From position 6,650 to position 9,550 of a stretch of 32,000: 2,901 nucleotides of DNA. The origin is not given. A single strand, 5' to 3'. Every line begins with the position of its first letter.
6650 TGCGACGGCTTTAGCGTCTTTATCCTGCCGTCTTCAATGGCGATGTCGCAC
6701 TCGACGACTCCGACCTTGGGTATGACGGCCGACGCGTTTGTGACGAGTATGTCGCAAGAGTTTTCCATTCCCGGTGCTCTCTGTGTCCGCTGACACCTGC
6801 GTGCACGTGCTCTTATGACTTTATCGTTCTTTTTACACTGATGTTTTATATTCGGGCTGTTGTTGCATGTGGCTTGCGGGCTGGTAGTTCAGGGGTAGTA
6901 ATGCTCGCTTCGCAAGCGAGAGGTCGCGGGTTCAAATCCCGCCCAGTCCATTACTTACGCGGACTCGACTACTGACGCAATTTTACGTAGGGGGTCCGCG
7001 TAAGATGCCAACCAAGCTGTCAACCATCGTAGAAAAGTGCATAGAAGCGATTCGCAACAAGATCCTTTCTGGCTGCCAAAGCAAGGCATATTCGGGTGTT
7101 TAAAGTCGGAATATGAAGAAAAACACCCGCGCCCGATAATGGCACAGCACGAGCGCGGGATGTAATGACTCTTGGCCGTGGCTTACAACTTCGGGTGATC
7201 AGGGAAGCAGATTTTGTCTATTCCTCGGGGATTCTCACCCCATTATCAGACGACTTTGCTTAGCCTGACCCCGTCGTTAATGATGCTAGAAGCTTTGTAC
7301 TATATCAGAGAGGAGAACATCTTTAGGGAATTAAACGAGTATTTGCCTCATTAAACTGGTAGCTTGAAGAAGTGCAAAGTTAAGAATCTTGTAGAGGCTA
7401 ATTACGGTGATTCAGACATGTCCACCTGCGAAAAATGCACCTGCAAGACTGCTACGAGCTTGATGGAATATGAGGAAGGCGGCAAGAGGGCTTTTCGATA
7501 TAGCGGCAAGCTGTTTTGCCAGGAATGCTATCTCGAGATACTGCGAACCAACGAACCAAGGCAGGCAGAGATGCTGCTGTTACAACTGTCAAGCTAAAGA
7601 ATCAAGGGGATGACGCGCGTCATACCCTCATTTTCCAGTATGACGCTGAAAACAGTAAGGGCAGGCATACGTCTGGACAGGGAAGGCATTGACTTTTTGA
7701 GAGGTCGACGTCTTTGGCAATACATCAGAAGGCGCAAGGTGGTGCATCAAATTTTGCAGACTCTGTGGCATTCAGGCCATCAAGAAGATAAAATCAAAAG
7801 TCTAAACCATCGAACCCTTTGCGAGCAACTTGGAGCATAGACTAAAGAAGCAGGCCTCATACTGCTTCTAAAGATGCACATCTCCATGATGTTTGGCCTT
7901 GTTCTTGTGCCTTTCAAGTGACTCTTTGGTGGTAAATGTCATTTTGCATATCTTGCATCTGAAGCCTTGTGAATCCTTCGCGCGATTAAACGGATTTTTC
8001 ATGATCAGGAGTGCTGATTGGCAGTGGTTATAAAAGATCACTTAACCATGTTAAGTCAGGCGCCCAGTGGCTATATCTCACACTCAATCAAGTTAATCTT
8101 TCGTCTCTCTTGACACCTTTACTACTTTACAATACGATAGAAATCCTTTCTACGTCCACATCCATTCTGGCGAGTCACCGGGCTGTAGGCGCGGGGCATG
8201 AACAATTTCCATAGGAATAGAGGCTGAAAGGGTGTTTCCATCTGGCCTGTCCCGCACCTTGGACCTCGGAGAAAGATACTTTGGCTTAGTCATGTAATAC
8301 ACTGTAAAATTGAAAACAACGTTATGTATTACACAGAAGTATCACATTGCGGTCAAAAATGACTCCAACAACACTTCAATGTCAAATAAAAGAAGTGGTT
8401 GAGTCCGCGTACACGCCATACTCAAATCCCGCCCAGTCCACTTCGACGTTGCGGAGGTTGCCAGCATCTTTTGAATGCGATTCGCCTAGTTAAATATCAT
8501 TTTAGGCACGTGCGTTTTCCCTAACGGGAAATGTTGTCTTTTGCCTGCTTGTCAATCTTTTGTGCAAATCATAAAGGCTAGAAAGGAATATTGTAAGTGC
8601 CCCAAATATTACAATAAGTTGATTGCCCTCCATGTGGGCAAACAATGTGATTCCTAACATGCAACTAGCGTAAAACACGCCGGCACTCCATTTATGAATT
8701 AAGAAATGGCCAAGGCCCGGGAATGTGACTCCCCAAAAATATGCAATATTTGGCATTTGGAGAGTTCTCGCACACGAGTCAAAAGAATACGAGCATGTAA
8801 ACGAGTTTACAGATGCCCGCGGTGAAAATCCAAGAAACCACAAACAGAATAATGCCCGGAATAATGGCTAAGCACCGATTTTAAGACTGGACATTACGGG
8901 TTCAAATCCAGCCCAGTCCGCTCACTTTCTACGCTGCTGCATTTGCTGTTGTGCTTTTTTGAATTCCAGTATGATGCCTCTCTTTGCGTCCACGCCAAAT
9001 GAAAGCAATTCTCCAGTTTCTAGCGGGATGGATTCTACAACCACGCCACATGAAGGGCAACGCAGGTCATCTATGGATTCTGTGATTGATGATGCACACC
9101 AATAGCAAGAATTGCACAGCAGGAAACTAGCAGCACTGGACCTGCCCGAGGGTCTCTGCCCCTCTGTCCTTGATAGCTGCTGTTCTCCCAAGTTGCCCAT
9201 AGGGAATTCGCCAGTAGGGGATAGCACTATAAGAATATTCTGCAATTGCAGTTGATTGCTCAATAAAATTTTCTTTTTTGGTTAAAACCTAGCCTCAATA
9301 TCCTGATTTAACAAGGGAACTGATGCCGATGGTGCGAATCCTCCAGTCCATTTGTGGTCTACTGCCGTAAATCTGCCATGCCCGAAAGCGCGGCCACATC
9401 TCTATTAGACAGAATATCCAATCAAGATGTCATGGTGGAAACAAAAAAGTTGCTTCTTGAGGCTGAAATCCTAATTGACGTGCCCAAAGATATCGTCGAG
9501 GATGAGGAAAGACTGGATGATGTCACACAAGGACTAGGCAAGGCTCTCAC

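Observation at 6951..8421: A 1.47-kb segment with both target-site-like direct repeats and terminal inverted repeats (transposon- or casposon-style ends), but no enzyme gene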

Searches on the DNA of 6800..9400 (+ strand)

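Call 21: search_dna_similar(query=window:6951-8421:+, collection=phages, mode=distant)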
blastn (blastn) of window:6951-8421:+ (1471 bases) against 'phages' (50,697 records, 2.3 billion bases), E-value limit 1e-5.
No match.

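Call 22: search_dna_similar(query=window:6951-8421:+, collection=plasmids, mode=distant)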
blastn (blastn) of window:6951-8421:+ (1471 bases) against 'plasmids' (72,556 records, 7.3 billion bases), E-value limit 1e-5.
No match.

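Call 47: search_rna_families(source=window, start=6800, end=9400, threshold=evalue, max_evalue=1)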
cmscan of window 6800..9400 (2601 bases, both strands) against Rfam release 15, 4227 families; matches with E-value up to 1: 1.
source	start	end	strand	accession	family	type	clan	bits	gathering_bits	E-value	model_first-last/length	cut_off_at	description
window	6878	6950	+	RF00005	tRNA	Gene; tRNA;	CL00001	60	29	7e-12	1-71/71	no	tRNA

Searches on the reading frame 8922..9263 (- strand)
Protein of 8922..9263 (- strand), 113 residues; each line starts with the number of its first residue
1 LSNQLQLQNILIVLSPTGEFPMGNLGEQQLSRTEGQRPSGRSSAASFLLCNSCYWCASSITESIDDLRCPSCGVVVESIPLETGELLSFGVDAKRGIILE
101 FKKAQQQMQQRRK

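Call 9: search_protein_families(library=pfam, proteins=[window:8922-9263:-], max_evalue=0.1)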
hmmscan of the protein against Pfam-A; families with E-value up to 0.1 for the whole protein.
window:8922-9263:- (113 aa): 1 family
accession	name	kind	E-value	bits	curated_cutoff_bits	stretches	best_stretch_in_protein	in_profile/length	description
PF08271.17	Zn_Ribbon_TF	-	0.074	13.1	29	1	66-80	19-33/43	TFIIB zinc-binding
